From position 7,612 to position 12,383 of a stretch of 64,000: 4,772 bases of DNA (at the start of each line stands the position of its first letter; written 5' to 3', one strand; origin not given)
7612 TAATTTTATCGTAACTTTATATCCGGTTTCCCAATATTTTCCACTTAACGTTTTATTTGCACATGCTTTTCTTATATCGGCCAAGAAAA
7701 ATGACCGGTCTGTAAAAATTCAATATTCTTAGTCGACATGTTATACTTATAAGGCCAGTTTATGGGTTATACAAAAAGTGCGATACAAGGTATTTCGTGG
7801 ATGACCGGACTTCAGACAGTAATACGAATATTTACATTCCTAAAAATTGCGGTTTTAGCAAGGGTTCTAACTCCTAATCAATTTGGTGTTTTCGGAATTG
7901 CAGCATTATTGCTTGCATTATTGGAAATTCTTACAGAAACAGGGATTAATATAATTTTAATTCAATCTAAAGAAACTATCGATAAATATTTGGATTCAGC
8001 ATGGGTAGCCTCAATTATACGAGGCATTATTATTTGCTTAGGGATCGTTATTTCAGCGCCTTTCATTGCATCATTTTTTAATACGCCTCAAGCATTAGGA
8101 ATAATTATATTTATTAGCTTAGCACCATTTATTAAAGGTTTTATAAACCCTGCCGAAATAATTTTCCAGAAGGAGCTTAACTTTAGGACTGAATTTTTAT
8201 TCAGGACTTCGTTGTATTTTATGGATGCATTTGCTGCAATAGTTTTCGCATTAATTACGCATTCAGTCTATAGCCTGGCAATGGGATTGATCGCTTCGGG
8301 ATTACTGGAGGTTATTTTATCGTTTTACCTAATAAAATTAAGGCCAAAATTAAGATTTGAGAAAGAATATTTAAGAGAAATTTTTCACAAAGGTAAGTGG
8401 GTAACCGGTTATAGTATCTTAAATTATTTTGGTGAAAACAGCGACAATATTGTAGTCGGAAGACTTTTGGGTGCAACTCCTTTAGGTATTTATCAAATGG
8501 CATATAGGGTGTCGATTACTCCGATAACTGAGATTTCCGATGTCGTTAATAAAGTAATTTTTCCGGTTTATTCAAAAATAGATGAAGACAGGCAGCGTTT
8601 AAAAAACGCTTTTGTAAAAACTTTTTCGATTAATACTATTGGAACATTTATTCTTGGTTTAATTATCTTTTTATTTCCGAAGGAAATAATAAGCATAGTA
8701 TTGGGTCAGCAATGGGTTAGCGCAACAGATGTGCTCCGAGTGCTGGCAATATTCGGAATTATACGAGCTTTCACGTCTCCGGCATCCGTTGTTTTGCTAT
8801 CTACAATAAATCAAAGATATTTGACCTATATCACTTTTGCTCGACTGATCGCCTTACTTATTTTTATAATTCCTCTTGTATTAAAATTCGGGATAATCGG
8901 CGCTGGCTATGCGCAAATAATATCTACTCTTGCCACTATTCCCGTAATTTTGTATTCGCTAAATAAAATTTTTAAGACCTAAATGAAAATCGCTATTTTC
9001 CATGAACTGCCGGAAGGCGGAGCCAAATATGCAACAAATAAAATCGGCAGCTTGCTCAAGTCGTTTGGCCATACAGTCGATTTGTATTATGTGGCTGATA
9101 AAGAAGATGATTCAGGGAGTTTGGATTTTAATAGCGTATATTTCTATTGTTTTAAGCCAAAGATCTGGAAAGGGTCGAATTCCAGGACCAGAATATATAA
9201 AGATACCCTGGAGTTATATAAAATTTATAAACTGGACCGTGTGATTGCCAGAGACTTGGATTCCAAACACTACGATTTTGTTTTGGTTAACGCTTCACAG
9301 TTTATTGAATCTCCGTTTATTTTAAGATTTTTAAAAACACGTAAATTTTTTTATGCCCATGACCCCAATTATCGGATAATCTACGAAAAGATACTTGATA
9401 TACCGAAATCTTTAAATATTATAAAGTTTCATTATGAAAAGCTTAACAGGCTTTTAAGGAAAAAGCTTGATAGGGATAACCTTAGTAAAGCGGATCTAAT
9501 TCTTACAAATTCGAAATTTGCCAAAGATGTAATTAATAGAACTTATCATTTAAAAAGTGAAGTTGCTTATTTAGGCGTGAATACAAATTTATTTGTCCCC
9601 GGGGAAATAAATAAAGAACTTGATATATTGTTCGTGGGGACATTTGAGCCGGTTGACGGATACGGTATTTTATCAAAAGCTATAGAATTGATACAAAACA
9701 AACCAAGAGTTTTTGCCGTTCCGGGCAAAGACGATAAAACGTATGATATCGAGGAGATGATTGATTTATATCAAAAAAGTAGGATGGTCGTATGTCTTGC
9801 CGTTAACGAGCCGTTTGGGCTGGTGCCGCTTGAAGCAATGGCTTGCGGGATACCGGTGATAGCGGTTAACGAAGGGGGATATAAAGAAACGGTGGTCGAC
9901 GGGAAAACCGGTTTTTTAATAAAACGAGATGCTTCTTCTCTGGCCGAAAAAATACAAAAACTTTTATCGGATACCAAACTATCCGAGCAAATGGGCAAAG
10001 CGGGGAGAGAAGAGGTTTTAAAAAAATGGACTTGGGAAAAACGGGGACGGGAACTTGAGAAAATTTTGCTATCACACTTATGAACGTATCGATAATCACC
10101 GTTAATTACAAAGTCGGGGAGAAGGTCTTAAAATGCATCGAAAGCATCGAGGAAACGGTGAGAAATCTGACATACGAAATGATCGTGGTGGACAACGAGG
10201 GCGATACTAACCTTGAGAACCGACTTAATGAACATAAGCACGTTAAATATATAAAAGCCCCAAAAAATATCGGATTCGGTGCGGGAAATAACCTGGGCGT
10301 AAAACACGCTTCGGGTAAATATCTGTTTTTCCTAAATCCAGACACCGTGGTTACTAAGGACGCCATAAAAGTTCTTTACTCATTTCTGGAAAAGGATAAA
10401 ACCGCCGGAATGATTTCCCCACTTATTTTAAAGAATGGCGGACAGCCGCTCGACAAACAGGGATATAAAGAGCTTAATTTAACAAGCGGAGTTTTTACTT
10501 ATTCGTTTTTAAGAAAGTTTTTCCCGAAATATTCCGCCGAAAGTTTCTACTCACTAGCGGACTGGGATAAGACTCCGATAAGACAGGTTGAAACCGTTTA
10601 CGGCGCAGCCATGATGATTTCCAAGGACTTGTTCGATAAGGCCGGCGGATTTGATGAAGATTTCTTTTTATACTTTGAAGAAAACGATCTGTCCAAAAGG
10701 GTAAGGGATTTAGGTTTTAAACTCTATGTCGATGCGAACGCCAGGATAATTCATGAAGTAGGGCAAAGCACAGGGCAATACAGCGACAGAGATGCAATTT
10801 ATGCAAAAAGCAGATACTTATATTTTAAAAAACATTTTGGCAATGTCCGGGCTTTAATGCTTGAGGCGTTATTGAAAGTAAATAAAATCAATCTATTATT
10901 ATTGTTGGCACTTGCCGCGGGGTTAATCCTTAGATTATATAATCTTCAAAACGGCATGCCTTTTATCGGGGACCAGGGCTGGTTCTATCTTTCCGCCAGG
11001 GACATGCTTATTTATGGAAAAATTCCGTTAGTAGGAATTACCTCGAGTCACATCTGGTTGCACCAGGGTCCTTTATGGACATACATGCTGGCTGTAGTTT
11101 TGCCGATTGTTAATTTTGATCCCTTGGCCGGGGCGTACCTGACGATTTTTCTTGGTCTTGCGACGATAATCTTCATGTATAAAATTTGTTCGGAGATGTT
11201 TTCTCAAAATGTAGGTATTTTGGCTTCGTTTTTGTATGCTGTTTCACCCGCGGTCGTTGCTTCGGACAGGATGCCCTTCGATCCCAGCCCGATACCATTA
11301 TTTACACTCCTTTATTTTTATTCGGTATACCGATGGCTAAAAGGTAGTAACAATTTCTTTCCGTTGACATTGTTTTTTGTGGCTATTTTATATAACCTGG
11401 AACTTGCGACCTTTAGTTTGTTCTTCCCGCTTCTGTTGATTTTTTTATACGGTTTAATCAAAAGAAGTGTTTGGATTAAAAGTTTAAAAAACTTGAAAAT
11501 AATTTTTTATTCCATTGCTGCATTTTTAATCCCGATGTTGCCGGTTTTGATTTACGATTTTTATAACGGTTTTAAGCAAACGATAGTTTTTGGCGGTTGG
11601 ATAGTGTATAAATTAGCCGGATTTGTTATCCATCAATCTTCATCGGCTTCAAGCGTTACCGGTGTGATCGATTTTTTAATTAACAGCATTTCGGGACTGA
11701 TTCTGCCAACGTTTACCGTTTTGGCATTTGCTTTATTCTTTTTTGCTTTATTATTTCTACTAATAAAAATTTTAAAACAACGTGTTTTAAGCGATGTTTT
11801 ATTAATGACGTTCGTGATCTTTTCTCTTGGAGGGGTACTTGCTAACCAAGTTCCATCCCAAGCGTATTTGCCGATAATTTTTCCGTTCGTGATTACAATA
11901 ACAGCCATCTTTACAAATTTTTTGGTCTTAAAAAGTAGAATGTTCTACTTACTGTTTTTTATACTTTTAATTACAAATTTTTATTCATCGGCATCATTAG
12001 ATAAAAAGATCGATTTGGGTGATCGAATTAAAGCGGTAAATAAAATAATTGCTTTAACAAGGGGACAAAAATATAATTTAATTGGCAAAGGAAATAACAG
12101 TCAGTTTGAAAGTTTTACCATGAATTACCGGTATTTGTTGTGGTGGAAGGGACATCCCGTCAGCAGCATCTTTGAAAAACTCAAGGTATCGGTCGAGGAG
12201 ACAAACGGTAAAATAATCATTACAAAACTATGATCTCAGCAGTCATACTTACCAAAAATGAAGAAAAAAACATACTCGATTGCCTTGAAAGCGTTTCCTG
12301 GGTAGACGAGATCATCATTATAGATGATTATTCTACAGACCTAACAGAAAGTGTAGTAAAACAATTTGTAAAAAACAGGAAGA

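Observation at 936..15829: Cell-surface glycosylation island with two paralogous GT2 + GT-C-like fusion proteins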

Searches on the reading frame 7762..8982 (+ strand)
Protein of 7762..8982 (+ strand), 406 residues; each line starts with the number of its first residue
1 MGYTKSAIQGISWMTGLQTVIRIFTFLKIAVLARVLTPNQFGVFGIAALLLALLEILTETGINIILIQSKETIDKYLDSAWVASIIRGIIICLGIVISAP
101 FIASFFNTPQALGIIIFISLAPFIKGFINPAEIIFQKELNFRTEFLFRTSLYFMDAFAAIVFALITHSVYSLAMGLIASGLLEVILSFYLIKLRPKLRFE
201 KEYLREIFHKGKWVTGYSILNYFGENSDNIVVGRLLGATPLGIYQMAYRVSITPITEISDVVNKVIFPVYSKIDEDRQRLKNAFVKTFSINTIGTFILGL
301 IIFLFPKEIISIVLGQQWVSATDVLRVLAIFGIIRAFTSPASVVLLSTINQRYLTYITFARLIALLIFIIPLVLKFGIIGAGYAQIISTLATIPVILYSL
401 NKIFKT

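Call 3: search_protein_families(library=pfam, proteins=[window:7762-8982:+], max_evalue=0.01)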
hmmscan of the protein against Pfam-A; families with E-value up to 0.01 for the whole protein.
window:7762-8982:+ (406 aa): 4 families
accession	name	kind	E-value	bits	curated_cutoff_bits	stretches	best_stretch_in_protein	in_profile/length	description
PF13440.11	Polysacc_synt_3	-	3.8e-73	246.7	23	1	31-321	1-291/293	Polysaccharide biosynthesis protein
PF01943.22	Polysacc_synt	-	1.3e-31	110.5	28.2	1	9-273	3-273/274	Polysaccharide biosynthesis protein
PF01554.23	MatE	-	0.00014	22.1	24.9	1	276-364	64-154/161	MatE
PF02537.21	CRCB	-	0.0059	17.4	32.9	1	284-351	25-78/103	CrcB-like protein, Camphor Resistance (CrcB)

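Call 39: search_protein_families(library=ncbifam, proteins=[window:7762-8982:+], max_evalue=0.001)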
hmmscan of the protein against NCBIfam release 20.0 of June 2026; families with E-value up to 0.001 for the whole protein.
window:7762-8982:+ (406 aa): 3 families
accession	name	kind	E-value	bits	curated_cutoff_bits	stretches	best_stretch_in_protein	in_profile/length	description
NF007773.0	PRK10459.1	equivalog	5.6e-59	200.4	273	1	3-381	3-383/492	MOP flippase family protein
NF047674.1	TeichurnBiosyTuaB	equivalog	1.3e-48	166.2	580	1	4-348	5-351/469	teichuronic acid biosynthesis protein TuaB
NF058658.1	Oglyco_Wzx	exception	1e-30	107.2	720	1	9-379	12-381/478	O-glycosylation flippase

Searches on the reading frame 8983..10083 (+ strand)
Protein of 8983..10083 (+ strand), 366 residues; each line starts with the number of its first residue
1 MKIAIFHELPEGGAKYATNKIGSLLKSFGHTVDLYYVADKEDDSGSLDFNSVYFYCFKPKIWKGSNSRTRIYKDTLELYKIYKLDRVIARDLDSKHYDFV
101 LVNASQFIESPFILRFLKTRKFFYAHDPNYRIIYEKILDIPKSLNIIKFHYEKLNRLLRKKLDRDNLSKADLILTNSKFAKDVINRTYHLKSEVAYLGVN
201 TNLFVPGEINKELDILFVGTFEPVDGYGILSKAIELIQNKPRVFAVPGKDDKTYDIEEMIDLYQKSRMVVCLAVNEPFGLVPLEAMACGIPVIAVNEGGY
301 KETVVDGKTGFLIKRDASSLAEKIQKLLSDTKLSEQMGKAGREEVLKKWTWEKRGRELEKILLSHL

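Call 3: search_protein_families(library=pfam, proteins=[window:8983-10083:+], max_evalue=0.01)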
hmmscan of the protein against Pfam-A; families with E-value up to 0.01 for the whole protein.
window:8983-10083:+ (366 aa): 5 families
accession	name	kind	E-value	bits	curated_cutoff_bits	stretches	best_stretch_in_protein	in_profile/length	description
PF00534.26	Glycos_transf_1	-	2.4e-30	105.8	26.4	1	257-343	84-171/172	Glycosyl transferases group 1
PF13692.12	Glyco_trans_1_4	-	9e-22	78.3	27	1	214-330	3-142/142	Glycosyl transferases group 1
PF13524.12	Glyco_trans_1_2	-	3.7e-14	53.3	25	1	255-359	36-143/144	Glycosyl transferase-like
PF20706.3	GT4-conflict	-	2.9e-08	33.6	26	1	254-357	270-384/385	Family 4 Glycosyltransferase in conflict systems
PF13439.12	Glyco_transf_4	-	5.6e-06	26.9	28.5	1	18-202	8-169/170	Glycosyltransferase Family 4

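Call 39: search_protein_families(library=ncbifam, proteins=[window:8983-10083:+], max_evalue=0.001)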
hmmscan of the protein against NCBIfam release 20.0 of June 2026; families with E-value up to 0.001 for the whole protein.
window:8983-10083:+ (366 aa): 32 families (the best 25 are shown)
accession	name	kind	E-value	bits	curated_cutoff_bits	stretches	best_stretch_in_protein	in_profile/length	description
TIGR02149.1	glgA_Coryne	subfamily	6.3e-26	91.4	302.4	1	254-353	272-378/391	glycogen synthase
TIGR03449.1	mycothiol_MshA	equivalog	6.6e-20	71.4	462.5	1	257-360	295-398/406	D-inositol-3-phosphate glycosyltransferase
NF041876.1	EPS_EpsE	equivalog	7.2e-20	71.6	400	1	257-353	287-384/389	exopolysaccharide biosynthesis GT4 family glycosyltransferase EpsE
TIGR03999.1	thiol_BshA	equivalog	1.6e-18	66.8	273.7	1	257-354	264-362/375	N-acetyl-alpha-D-glucosaminyl L-malate synthase BshA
NF053787.1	GlcN_PG_synth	equivalog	1.2e-16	60.5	480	1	256-356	252-350/361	N-acetylglucosaminyl phosphatidylglycerol synthase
TIGR03088.1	stp2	hypoth_equivalog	4.8e-15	55.5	409.05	1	260-360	267-368/374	TIGR03088 family PEP-CTERM/XrtA system glycosyltransferase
NF041139.1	TreT_Thcocales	equivalog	1.7e-14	53.4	775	1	263-353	311-400/412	trehalose synthase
NF012028.0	PRK15484.1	subfamily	2.3e-14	53.3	618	1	257-362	268-375/380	lipopolysaccharide N-acetylglucosaminyltransferase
TIGR02472.1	sucr_P_syn_N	equivalog_domain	4.7e-14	52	576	1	251-354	325-430/439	sucrose-phosphate synthase, putative, glycosyltransferase domain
TIGR04047.1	MSMEG_0565_glyc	hypoth_equivalog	3e-13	49.6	259.85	1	257-354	268-363/373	MSMEG_0565 family glycosyltransferase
NF038229.1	Glyco4_Geo_Pelo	equivalog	4.2e-13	49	400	1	257-362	229-333/338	GPMC system family 4 glycosyltransferase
TIGR04063.1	stp3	hypoth_equivalog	5.2e-13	48.6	442.05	1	259-356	289-386/397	TIGR04063 family PEP-CTERM/XrtA system glycosyltransferase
NF038298.1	EPS_HpsO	equivalog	3e-12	46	575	1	271-352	294-374/388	hormogonium polysaccharide biosynthesis glycosyltransferase HpsO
TIGR02470.1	sucr_synth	equivalog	3.8e-10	38.6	810.4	1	268-354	646-737/784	sucrose synthase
NF038295.1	EPS_HpsP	equivalog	2.4e-09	36.7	550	1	260-355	282-377/388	hormogonium polysaccharide biosynthesis glycosyltransferase HpsP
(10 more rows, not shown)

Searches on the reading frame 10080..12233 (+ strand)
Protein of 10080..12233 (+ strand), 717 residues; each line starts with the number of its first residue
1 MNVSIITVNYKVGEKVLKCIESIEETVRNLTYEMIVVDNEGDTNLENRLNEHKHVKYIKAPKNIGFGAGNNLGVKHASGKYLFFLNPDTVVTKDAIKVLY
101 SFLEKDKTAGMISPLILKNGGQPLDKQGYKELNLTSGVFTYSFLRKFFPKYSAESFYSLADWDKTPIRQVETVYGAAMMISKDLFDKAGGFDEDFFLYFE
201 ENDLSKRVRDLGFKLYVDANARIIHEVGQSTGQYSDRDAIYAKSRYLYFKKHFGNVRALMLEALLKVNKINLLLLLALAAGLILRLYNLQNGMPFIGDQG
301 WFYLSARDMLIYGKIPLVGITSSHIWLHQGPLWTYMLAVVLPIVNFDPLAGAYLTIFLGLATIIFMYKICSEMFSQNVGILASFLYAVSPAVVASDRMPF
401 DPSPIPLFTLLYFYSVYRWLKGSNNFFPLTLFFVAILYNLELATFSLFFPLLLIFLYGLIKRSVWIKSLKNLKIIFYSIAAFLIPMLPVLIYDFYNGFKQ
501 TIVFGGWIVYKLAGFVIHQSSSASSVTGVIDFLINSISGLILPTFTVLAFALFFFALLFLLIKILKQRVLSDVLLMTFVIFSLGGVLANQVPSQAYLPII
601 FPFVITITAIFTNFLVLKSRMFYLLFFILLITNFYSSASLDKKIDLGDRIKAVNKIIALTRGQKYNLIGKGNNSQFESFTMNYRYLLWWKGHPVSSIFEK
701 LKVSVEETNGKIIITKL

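Call 3: search_protein_families(library=pfam, proteins=[window:10080-12233:+], max_evalue=0.01)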
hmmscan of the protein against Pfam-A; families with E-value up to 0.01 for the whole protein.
window:10080-12233:+ (717 aa): 5 families
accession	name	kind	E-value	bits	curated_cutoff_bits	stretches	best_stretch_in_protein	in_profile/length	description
PF00535.33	Glycos_transf_2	-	3.7e-19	69.7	23.3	1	4-131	1-131/168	Glycosyl transferase family 2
PF13231.12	PMT_2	-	3.4e-07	31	26.1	1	329-492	2-160/160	Dolichyl-phosphate-mannose-protein mannosyltransferase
PF10111.15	Glyco_tranf_2_2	-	3.5e-07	30.4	27.3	1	27-195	19-185/276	Glycosyltransferase like family 2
PF13641.12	Glyco_tranf_2_3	-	7.1e-07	29.9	27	1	3-232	3-218/230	Glycosyltransferase like family 2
PF13712.12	Glyco_tranf_2_5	-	4.9e-06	26.8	27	1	67-229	42-193/210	Glycosyltransferase like family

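Call 7: search_solved_structures(query=window:10080-12233:+, max_evalue=1, show_alignments=0)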
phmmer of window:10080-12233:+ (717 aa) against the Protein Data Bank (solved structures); distinct sequences matched with E-value up to 1: 16.
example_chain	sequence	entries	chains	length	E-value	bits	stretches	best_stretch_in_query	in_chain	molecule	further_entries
6h1j_A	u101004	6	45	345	5e-08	35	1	2-134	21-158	Probable ss-1,3-N-acetylglucosaminyltransferase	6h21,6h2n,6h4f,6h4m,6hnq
2z87_A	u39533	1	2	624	2.2e-06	29.6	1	3-109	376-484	Chondroitin synthase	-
2z86_A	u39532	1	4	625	2.2e-06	29.6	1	3-109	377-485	Chondroitin synthase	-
6p61_A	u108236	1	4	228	4.9e-06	28.4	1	3-105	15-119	Glycosyltransferase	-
5hea_A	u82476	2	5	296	0.00017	23.3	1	3-103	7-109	Putative glycosyltransferase (GalT1)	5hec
3bcv_A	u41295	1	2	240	0.00026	22.7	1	3-106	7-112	Putative glycosyltransferase protein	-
8bz8_A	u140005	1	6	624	0.0003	22.5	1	3-115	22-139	Glycosyltransferase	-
8bz4_A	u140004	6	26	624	0.00031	22.5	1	3-115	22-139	Glycosyltransferase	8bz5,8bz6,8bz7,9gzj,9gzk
5tze_C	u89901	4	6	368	0.033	15.8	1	3-119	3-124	Glycosyl transferase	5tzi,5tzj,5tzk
6s22_A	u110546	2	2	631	0.041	15.5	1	10-217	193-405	Polypeptide N-acetylgalactosaminyltransferase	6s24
5nqa_A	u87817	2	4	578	0.055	15.1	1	12-225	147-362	Polypeptide N-acetylgalactosaminyltransferase 4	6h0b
5tz8_A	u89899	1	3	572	0.07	14.7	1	3-117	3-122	Glycosyl transferase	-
6e4r_A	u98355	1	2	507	0.085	14.4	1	16-205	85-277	polypeptide N-acetylgalactosaminyltransferase 9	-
6e4q_A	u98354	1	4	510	0.086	14.4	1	16-205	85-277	polypeptide N-acetylgalactosaminyltransferase 9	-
1zuw_A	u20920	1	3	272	0.17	13.4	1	64-176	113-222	glutamate racemase 1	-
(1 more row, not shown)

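Call 11: find_homologous_proteins(query=window:10080-12233:+)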
Query window:10080-12233:+ (717 aa): 872 proteins with E <= 0.001 among 8000 candidates; the best 120 are listed.
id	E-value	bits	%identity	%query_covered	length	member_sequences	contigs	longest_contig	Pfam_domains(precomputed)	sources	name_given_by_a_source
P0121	0.0e+0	1584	100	100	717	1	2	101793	PF10111.15,PF13641.13,PF00535.33,PF13231.13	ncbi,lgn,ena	-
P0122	6.2e-266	902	56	100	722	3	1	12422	PF00535.33,PF13231.13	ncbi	-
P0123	9.7e-252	855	54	100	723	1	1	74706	PF10111.15,PF00535.33,PF02709.21,PF13231.13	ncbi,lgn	-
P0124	1.2e-249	849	56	100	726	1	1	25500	PF10111.15,PF00535.33,PF13231.13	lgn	-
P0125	3.6e-248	844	54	100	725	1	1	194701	PF13641.13,PF00535.33,PF02709.21,PF13231.13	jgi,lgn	jgi:hypothetical protein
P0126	3.7e-248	844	53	100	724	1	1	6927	PF13641.13,PF00535.33,PF13231.13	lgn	-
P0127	8.4e-248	842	53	100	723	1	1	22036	PF10111.15,PF00535.33,PF13231.13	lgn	-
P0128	9.1e-246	836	54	100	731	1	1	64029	PF13641.13,PF00535.33,PF13231.13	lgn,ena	-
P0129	1.3e-245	835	53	100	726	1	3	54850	PF10111.15,PF13641.13,PF00535.33,PF13231.13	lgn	-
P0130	4.4e-245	833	55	100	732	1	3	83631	PF10111.15,PF00535.33,PF13231.13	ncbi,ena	-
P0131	9.4e-245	832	52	100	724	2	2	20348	PF10111.15,PF13641.13,PF00535.33,PF13231.13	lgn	-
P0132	3.8e-244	830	53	100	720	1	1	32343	PF00535.33,PF13231.13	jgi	jgi:GT2 family glycosyltransferase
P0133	4.0e-243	827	54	100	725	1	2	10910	PF00535.33,PF13231.13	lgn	-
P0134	3.5e-242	824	53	100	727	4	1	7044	PF10111.15,PF00535.33,PF13231.13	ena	-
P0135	5.8e-242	823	52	100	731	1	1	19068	PF13712.13,PF10111.15,PF00535.33,PF13231.13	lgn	-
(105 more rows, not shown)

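Call 36: predict_structure(alignment_id=A2)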
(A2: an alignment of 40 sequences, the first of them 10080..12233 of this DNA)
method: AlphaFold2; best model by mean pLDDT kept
length: 717 residues; sequences in the alignment: 40
mean_pLDDT: 87.2   pTM: 0.77
mean pLDDT of the five models: 87.2, 87.0, 86.3, 84.0, 84.0
residues with pLDDT >= 90: 387; 70-90: 273; 50-70: 47; < 50: 10
segments of 3 or more residues with pLDDT < 50: 321-327
pLDDT, mean of each block of 10 residues (from residue 1): 92 89 88 92 87 90 86 94 93 91 93 88 72 83 76 59 75 88 95 86 92 92 83 78 91 90 85 94 91 80 89 75 51 88 92 95 98 97 97 91 93 97 94 91 84 93 89 93 85 75 68 59 69 90 91 95 93 95 82 82 97 94 93 92 84 94 92 80 94 93 90 91
secondary structure, 60 per line:
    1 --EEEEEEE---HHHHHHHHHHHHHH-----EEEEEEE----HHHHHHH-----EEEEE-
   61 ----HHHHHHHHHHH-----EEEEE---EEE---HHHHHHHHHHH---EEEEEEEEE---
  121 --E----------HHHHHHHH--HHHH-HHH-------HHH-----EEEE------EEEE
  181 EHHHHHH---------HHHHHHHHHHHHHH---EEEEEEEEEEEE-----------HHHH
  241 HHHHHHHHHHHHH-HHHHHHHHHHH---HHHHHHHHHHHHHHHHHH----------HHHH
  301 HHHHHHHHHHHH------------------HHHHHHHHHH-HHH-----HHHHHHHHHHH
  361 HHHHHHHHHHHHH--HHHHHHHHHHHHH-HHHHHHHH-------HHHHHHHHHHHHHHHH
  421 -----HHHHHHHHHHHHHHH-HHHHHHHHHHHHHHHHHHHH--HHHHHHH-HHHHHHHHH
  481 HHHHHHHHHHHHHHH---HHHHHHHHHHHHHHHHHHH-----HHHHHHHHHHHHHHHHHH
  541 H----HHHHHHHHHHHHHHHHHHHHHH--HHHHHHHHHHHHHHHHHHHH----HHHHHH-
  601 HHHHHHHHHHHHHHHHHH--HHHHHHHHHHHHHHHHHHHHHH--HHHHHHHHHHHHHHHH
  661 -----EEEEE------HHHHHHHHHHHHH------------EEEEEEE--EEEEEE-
elements in order (helices of 4 or more, strands of 3 or more residues): E3-9 H13-26 E32-38 H43-49 E55-59 H65-75 E81-85 E89-91 H95-105 E109-117 H134-141 H144-147 E167-170 E177-181 H182-187 H197-210 E214-225 H237-253 H255-265 H269-286 H297-312 H331-340 H350-373 H376-388 H390-397 H405-420 H426-440 H442-461 H464-470 H472-495 H499-517 H523-541 H546-567 H570-589 H594-599 H601-618 H621-642 H645-660 E666-670 H677-689 E702-708 E711-716

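Call 39: search_protein_families(library=ncbifam, proteins=[window:10080-12233:+], max_evalue=0.001)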
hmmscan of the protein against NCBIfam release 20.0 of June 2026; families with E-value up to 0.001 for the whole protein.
window:10080-12233:+ (717 aa): 12 families
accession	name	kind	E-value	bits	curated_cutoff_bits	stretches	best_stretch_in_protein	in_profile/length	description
TIGR01556.1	rhamnosyltran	subfamily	1.9e-14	53.5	200.55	2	163-234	138-209/281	rhamnosyltransferase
TIGR03965.1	mycofact_glyco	equivalog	2.7e-14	52.9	280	2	166-279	222-334/467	mycofactocin biosynthesis glycosyltransferase MftF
TIGR04283.1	glyco_like_mftF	equivalog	3.7e-12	46.3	182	1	4-110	2-105/221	TIGR04283 family arsenosugar biosynthesis glycosyltransferase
NF041875.1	EPS_EpsD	equivalog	1.4e-10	41.1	370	1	3-105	1-106/325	exopolysaccharide biosynthesis glycosyltransferase EpsD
TIGR04009.1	wcaE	equivalog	1e-08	34.8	369.2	1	1-119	1-123/248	colanic acid biosynthesis glycosyltransferase WcaE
NF047683.1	TeichurnBiosyTuaG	equivalog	1.1e-08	35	400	1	2-127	7-136/252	teichuronic acid biosynthesis protein TuaG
NF038299.1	EPS_HpsN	equivalog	1.3e-08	34.2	425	1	2-253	2-247/317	hormogonium polysaccharide biosynthesis glycosyltransferase HpsN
NF007482.0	PRK10073.1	equivalog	4.7e-07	29.1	423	1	2-105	7-112/334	glycosyltransferase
TIGR03937.1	PgaC_IcaA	equivalog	1.2e-05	24.5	422.3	1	2-110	46-157/407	poly-beta-1,6-N-acetyl-D-glucosamine synthase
NF041394.1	GtaseAglG_Halo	equivalog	1.3e-05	24.7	440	0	1-106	1-110/304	glucosyl-dolichyl phosphate glucuronosyltransferase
NF050050.1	ProtGlycPglI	equivalog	1.7e-05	24.4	500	1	3-120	4-125/306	GalNAc(5)-diNAcBac-PP-undecaprenol beta-1,3-glucosyltransferase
NF038302.1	EPS_HpsE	equivalog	3.5e-05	22.9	300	1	5-116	5-124/307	hormogonium polysaccharide biosynthesis glycosyltransferase HpsE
